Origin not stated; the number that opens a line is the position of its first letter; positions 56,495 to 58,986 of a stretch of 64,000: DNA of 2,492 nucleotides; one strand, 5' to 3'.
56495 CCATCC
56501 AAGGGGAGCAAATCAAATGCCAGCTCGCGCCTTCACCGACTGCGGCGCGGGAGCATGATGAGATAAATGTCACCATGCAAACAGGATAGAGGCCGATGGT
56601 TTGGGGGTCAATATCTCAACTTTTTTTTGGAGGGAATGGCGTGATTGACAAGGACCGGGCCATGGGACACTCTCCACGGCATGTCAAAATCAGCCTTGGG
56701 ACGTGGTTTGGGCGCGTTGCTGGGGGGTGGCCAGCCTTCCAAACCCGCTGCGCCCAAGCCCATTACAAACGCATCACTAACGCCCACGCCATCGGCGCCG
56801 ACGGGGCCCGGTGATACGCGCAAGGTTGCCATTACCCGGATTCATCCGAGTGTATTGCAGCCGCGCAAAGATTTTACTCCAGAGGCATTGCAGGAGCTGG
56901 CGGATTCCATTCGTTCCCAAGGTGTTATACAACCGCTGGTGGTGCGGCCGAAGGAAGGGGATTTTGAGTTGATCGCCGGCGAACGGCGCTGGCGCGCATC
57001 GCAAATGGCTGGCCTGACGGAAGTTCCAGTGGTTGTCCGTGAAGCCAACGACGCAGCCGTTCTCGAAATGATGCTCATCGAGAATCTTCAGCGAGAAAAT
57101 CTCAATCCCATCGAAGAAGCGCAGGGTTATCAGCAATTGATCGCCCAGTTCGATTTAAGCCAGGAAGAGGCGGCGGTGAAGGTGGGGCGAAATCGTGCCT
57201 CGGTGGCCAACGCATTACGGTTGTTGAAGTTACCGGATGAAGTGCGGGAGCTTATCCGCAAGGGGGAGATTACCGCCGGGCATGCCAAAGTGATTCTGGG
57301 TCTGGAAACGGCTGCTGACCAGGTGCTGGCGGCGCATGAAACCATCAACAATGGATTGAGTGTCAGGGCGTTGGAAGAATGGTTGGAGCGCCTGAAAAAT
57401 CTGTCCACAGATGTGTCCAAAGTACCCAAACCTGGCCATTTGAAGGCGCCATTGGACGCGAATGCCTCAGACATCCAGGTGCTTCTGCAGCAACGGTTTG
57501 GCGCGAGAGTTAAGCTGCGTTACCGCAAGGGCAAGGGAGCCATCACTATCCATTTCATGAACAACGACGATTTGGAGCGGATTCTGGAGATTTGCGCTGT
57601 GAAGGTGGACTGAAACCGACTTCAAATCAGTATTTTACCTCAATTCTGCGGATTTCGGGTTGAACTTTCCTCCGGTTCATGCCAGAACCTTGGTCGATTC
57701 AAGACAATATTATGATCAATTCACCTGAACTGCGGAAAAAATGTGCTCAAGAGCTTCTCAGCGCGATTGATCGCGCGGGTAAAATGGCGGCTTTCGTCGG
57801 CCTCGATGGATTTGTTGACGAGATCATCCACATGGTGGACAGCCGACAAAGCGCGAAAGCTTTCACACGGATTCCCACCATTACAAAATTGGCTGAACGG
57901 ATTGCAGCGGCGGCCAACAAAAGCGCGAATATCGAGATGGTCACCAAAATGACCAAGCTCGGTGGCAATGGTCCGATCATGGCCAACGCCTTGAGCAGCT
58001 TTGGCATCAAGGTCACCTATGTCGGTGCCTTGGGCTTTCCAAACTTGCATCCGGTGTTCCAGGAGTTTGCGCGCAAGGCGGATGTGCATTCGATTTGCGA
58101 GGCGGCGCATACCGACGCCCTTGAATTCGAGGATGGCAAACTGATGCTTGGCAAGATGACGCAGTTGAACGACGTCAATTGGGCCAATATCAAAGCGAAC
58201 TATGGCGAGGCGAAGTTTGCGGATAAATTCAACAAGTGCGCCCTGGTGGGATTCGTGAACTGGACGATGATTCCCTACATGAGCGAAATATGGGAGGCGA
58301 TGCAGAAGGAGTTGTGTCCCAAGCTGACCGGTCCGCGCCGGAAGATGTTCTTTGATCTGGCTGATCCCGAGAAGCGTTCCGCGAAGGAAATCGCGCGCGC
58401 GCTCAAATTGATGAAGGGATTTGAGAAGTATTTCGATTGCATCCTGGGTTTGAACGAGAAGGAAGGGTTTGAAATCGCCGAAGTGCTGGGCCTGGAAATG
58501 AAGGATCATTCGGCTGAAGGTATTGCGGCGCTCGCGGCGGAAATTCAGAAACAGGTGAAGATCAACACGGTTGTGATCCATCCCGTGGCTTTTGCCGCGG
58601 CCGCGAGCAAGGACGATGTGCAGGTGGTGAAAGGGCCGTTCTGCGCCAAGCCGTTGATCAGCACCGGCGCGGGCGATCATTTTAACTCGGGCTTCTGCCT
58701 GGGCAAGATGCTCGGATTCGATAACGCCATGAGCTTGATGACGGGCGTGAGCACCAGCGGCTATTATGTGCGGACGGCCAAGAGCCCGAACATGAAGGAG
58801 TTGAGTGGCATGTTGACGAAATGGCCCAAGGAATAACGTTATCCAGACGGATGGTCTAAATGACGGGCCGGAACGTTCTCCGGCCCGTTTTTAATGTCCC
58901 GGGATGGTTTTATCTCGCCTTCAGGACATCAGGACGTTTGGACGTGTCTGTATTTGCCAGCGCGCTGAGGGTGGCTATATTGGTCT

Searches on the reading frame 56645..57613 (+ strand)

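Call 43: search_protein_families(library=pfam, proteins=[window:56645-57613:+], max_evalue=0.01)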
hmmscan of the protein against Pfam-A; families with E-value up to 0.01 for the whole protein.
window:56645-57613:+ (322 aa): 4 families
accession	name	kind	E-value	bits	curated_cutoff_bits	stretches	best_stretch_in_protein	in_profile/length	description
PF17762.8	HTH_ParB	-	2.2e-35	121.3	22.6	1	151-251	1-101/102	ParB HTH domain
PF02195.25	ParB_N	-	1.5e-33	115.2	26.3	1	59-149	4-95/95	ParB N-terminal domain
PF23552.2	ParB_C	-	8.3e-09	35.2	23.8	1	272-315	3-47/50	ParB dimerisation domain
PF08535.16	KorB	-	0.0049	17.2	22.3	0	172-208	5-41/89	KorB domain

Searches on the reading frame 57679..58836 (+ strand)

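Call 43: search_protein_families(library=pfam, proteins=[window:57679-58836:+], max_evalue=0.01)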
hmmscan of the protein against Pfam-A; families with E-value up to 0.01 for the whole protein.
window:57679-58836:+ (385 aa): 3 families
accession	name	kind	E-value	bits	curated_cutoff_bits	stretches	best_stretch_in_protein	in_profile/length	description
PF25270.1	Khk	-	3.9e-66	224.2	35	1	22-380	12-363/365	Prokaryotic ketohexokinase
PF00294.29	PfkB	-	3.5e-07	30.3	25.8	1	91-343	32-269/302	pfkB family carbohydrate kinase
PF04587.20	ADP_PFK_GK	-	2.7e-05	23.5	27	1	59-132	58-125/430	ADP-specific Phosphofructokinase/Glucokinase conserved region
